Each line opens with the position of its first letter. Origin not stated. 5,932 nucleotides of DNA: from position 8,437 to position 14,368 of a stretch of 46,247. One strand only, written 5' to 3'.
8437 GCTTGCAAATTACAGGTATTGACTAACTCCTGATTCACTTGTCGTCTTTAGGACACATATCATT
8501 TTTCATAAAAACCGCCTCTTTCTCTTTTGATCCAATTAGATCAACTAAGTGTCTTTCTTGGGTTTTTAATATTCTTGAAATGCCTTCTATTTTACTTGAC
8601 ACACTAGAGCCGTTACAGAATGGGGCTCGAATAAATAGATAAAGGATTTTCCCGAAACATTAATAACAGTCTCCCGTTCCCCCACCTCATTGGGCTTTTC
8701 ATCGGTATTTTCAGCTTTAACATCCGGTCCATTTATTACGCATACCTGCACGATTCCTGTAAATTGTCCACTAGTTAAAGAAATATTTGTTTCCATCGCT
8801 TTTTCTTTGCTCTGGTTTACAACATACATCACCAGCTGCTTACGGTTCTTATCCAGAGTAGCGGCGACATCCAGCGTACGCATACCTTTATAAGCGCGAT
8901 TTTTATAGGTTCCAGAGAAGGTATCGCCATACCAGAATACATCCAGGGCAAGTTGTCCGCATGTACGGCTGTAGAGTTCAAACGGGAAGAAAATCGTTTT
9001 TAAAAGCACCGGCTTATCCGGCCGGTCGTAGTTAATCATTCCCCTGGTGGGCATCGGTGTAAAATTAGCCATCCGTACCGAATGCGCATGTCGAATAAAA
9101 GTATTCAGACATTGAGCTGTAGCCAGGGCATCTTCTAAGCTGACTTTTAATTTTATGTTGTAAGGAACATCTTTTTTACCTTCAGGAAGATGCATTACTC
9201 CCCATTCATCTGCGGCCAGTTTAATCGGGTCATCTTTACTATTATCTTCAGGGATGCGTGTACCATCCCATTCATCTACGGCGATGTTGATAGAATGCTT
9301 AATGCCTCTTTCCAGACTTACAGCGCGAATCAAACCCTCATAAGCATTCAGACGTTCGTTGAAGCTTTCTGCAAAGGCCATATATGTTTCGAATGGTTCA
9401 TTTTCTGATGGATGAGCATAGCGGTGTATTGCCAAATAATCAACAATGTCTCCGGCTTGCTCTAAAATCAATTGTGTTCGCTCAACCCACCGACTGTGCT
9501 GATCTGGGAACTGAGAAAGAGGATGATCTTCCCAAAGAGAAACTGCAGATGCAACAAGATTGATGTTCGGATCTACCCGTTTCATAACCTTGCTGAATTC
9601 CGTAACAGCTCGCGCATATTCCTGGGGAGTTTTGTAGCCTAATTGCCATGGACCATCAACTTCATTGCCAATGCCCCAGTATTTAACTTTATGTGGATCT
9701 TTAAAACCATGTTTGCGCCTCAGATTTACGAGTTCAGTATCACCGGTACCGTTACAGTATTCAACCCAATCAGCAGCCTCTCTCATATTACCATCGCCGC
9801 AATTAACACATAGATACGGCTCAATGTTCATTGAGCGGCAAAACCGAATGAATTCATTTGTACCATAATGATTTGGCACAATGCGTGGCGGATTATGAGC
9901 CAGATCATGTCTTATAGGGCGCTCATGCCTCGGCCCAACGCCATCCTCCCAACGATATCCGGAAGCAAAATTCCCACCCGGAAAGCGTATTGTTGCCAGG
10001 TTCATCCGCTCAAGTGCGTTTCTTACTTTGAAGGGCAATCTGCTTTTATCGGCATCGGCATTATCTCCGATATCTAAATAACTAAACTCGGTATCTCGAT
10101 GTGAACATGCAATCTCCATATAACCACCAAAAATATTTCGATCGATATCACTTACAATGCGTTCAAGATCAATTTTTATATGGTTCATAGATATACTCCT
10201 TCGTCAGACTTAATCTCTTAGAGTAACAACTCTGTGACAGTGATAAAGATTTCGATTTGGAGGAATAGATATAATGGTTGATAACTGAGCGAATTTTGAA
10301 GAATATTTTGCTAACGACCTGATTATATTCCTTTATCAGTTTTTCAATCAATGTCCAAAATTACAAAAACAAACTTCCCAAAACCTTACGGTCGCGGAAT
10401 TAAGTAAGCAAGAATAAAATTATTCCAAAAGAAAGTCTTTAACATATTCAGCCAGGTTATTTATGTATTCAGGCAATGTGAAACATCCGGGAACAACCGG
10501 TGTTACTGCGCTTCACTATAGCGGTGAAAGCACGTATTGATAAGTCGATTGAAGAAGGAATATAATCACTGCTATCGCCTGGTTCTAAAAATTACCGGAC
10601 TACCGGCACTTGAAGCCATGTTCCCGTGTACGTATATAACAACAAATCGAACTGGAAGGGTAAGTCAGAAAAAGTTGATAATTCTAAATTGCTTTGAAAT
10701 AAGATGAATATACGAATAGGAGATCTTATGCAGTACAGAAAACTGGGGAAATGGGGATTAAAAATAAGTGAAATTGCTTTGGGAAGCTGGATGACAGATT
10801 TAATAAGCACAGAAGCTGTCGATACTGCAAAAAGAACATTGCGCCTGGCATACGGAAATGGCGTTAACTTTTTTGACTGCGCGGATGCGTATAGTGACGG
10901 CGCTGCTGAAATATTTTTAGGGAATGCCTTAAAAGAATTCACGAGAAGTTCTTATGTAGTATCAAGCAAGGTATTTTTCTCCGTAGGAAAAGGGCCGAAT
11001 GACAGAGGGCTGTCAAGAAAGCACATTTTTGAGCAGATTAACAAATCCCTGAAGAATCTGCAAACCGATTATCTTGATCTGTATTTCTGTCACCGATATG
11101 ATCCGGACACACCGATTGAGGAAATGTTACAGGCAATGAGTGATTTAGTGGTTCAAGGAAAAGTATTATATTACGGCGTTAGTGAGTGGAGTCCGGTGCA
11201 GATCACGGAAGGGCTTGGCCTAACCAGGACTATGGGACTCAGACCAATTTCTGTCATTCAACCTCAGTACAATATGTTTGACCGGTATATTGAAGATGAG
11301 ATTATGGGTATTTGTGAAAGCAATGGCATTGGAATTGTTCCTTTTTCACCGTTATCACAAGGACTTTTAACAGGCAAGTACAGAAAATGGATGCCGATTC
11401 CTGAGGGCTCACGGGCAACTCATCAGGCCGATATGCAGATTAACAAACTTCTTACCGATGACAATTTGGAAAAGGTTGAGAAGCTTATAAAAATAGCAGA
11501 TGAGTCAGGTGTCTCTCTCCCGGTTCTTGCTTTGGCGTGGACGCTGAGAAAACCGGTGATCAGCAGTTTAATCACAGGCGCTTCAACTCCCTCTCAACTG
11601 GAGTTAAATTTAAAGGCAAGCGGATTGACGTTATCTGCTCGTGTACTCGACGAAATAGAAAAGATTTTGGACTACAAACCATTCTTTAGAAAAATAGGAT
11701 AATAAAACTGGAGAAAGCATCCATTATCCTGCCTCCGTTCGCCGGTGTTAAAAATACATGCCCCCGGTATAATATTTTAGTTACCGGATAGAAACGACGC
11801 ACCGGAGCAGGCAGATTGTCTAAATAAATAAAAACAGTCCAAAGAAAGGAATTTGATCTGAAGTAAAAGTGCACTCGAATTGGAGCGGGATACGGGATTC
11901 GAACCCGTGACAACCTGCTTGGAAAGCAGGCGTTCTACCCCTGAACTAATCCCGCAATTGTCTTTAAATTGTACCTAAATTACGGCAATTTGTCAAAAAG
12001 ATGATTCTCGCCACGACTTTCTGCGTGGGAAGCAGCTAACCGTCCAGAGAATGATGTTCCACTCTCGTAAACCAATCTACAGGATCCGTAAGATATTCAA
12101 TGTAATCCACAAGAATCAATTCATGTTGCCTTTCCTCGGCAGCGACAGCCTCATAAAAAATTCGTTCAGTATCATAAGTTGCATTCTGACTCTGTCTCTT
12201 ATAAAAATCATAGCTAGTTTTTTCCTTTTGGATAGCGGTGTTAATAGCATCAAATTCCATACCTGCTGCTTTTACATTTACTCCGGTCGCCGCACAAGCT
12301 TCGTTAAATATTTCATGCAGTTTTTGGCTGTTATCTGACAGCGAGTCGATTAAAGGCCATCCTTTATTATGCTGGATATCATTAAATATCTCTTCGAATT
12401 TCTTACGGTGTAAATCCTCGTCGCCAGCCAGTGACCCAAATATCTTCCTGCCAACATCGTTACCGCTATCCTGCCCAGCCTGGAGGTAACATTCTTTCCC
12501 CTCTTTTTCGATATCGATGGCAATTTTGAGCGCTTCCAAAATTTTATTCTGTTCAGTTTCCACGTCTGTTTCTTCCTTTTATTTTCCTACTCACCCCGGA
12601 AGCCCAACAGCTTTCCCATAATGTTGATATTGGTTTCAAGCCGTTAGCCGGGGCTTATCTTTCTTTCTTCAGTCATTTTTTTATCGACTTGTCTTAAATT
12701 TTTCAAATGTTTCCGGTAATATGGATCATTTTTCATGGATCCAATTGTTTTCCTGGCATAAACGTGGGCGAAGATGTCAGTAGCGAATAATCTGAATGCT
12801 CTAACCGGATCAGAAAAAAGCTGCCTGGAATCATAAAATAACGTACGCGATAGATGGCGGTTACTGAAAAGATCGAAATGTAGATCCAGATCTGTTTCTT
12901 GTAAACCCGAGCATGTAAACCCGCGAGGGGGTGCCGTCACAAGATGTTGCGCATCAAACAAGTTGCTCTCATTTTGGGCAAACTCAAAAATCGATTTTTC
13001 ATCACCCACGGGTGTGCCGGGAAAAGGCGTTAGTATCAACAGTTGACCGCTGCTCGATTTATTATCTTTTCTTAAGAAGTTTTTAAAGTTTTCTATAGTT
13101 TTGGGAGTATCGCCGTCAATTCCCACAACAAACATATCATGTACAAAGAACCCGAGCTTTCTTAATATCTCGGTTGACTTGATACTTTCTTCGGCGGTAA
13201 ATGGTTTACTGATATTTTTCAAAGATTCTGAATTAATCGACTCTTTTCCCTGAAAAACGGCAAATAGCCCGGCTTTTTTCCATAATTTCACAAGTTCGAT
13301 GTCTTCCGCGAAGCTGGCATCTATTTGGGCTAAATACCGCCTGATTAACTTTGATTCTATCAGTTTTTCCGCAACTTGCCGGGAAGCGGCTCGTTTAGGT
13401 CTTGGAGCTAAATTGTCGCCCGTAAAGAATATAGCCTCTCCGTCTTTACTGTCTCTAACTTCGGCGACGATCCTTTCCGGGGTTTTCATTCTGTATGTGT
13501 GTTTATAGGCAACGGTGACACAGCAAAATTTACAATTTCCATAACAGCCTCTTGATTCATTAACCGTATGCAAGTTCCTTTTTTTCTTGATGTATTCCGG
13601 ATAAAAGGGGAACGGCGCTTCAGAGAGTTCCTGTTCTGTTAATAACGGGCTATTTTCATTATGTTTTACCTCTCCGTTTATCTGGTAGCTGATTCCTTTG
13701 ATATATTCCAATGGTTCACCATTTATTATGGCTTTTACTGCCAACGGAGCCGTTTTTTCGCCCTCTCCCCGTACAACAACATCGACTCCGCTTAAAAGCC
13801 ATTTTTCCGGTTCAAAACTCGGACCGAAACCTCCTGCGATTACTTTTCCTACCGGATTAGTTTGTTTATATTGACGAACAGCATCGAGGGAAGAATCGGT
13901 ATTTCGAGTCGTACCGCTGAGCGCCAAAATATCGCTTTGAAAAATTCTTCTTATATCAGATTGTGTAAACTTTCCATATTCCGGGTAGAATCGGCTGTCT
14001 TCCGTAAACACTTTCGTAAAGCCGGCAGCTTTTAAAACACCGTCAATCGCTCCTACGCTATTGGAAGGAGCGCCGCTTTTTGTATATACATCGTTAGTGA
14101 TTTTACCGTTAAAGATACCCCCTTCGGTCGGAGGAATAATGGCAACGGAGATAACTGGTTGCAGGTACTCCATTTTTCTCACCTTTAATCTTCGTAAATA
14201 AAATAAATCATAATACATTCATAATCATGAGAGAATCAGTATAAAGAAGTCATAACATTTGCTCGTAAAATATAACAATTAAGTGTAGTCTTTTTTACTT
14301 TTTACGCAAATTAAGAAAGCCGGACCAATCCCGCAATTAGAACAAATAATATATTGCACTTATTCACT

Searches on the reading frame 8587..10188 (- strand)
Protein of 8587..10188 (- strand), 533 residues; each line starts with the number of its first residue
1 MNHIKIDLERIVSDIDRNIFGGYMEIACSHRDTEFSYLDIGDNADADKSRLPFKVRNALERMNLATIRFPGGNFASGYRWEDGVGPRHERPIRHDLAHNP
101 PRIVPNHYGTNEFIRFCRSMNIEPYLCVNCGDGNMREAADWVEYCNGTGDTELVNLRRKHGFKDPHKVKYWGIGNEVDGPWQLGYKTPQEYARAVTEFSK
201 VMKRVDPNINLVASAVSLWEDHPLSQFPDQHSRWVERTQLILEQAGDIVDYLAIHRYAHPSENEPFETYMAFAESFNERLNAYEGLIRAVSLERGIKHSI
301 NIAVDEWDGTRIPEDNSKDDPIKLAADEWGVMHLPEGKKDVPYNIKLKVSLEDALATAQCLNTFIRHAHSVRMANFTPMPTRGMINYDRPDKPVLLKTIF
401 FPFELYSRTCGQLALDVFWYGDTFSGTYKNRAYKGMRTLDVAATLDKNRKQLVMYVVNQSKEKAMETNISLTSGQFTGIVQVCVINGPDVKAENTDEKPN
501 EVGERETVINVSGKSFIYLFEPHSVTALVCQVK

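Call 3: search_protein_families(library=pfam, proteins=[window:8587-10188:-])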
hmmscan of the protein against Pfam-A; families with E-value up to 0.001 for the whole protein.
window:8587-10188:- (533 aa): 1 family
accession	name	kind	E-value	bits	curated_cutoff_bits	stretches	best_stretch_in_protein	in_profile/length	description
PF06964.18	Alpha-L-AF_C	-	2.1e-21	77.3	27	1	327-524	1-165/165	Alpha-L-arabinofuranosidase C-terminal domain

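Call 4: search_protein_families(library=ncbifam, proteins=[window:8587-10188:-])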
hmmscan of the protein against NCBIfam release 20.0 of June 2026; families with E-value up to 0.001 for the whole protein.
window:8587-10188:- (533 aa): 1 family
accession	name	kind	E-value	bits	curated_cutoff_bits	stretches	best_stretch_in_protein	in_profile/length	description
NF051901.1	ArabsyFurArfAAgro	equivalog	9.9e-91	305.1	625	1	3-524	4-495/502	arabinosylfuranosidase ArfA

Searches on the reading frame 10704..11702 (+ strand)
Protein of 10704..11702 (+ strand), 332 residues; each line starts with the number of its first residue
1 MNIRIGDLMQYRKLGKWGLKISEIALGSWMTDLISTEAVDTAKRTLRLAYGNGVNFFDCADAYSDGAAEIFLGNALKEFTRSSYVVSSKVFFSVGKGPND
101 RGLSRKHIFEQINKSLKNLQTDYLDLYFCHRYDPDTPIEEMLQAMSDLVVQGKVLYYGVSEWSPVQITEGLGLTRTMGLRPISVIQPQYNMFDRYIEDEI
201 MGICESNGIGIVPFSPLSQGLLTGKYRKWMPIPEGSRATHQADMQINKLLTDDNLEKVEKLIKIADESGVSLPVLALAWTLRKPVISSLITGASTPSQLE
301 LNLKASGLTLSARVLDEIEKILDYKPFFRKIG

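Call 3: search_protein_families(library=pfam, proteins=[window:10704-11702:+])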
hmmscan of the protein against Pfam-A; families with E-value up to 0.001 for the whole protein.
window:10704-11702:+ (332 aa): 1 family
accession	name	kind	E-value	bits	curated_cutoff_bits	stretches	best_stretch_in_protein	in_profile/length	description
PF00248.27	Aldo_ket_red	-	2.3e-73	247.3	24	1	23-322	1-290/291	Aldo/keto reductase family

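Call 4: search_protein_families(library=ncbifam, proteins=[window:10704-11702:+])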
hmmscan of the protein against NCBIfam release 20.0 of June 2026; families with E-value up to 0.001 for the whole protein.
window:10704-11702:+ (332 aa): 7 families
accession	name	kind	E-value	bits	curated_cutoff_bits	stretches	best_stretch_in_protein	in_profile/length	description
TIGR01293.1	Kv_beta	subfamily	3.7e-69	233.2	365.4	1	9-322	1-319/319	voltage-dependent potassium channel subunit beta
NF007388.0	PRK09912.1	subfamily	3.2e-56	190.7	448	1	8-320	12-330/346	L-glyceraldehyde 3-phosphate reductase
NF049922.1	MethglyxlRedYdjG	equivalog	4.9e-41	140.8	550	1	9-319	1-318/326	NADH-dependent methylglyoxal reductase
NF007912.0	PRK10625.1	equivalog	1e-32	113.9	415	2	139-321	158-337/346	NADP(H)-dependent aldo-keto reductase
NF007695.0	PRK10376.1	subfamily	9.4e-22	77.4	280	2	40-218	40-216/290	oxidoreductase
NF008377.0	PRK11172.1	equivalog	2.7e-09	36.6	327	1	35-170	15-139/267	2,5-didehydrogluconate reductase DkgB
NF008598.0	PRK11565.1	equivalog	1.8e-06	27.2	425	1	19-167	13-145/275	2,5-didehydrogluconate reductase DkgA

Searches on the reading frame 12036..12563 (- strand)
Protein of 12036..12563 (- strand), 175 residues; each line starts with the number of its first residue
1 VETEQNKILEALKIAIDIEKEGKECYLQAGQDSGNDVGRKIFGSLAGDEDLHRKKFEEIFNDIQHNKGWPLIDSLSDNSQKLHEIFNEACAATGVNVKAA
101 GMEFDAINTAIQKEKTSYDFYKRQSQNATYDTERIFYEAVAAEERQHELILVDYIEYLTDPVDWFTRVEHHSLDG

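Call 3: search_protein_families(library=pfam, proteins=[window:12036-12563:-])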
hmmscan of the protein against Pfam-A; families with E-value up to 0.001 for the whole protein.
window:12036-12563:- (175 aa): 1 family
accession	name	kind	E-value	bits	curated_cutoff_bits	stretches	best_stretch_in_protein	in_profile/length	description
PF02915.23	Rubrerythrin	-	1.4e-10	42.2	22.8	1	10-151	1-133/137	Rubrerythrin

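Call 4: search_protein_families(library=ncbifam, proteins=[window:12036-12563:-])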
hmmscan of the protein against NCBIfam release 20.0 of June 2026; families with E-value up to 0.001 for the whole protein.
window:12036-12563:- (175 aa): 2 families
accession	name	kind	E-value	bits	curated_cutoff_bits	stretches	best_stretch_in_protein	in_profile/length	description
NF009413.0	PRK12775.1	equivalog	2.6e-07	28.8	1895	1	3-152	856-992/1006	putative trifunctional 2-polyprenylphenol hydroxylase/glutamate synthase subunit beta/ferritin domain-containing protein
NF045676.1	FeExpMbfA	equivalog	4.4e-05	23.1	450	1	10-150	11-143/318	iron exporter MbfA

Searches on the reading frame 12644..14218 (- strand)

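Call 3: search_protein_families(library=pfam, proteins=[window:12644-14218:-])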
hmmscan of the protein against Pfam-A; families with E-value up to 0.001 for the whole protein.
window:12644-14218:- (524 aa): 2 families
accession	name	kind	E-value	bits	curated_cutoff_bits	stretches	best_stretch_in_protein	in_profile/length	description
PF04055.27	Radical_SAM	-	1.9e-15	57.9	29.5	1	222-382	4-166/166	Radical SAM superfamily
PF02310.24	B12-binding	-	3.5e-10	40.2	32.1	1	93-158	50-118/121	B12 binding domain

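Call 4: search_protein_families(library=ncbifam, proteins=[window:12644-14218:-])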
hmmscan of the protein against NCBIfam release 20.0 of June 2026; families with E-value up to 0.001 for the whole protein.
window:12644-14218:- (524 aa): 19 families
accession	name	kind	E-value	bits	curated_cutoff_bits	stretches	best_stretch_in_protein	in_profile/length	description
TIGR03471.1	HpnJ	equivalog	4.3e-29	101.7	577.6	1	96-418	70-391/472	hopanoid biosynthesis associated radical SAM protein HpnJ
TIGR02026.1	BchE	equivalog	1.4e-28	100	481.35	1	51-404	21-383/497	magnesium-protoporphyrin IX monomethyl ester anaerobic oxidative cyclase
TIGR04367.1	HpnR_B12_rSAM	equivalog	1.8e-24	86.2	650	1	93-428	59-392/490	hopanoid C-3 methylase HpnR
TIGR04013.1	B12_SAM_MJ_1487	hypoth_equivalog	2.5e-21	75.9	251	1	87-259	36-194/382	TIGR04013 family B12-binding domain/radical SAM domain-containing protein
TIGR04072.2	rSAM_ladder_B12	equivalog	7.6e-20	71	360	1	111-388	87-352/443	lipid biosynthesis B12-binding/radical SAM protein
TIGR04014.1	B12_SAM_MJ_0865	equivalog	1.3e-18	67.1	360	1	97-259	43-203/434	methyl-coenzyme M reductase glutamine C-methyltransferase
TIGR03975.1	rSAM_ocin_1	subfamily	3.8e-17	62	281.85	1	94-382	128-427/606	RiPP maturation radical SAM C-methyltransferase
TIGR04479.1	bcpD_PhpK_rSAM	subfamily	6.8e-17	61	600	1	149-384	176-408/504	PhpK family radical SAM P-methyltransferase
NF050148.1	rSAM_ApyD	equivalog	3.2e-16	58.9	750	1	144-409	126-394/645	RiPP biosynthesis radical SAM protein ApyD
NF038361.1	rSAM_Sden_1168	equivalog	6.7e-14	51.3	575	1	117-383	164-449/560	Sden_1168 family B12-binding radical SAM P-methyltransferase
TIGR04385.1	B12_rSAM_cofa1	equivalog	2.6e-11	43.4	450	1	115-383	91-362/438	B12 lower ligand biosynthesis radical SAM protein BzaD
TIGR04190.1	B12_SAM_Ta0216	equivalog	3.5e-10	39.1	500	1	110-386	96-395/554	TIGR04190 family B12-binding domain/radical SAM domain protein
NF033712.0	B12_rSAM_KedN5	subfamily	8.4e-10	37.5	700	1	94-319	62-302/624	KedN5 family methylcobalamin-dependent radical SAM C-methyltransferase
TIGR04295.1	B12_rSAM_oligo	hypoth_equivalog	1.2e-06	27.5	400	1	131-404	109-380/422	TIGR04295 family B12-binding domain-containing radical SAM protein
NF040546.1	rSAM_CUAEP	equivalog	3.5e-06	26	500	1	112-365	66-321/468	CUAEP/CCAEP-tail radical SAM (seleno)protein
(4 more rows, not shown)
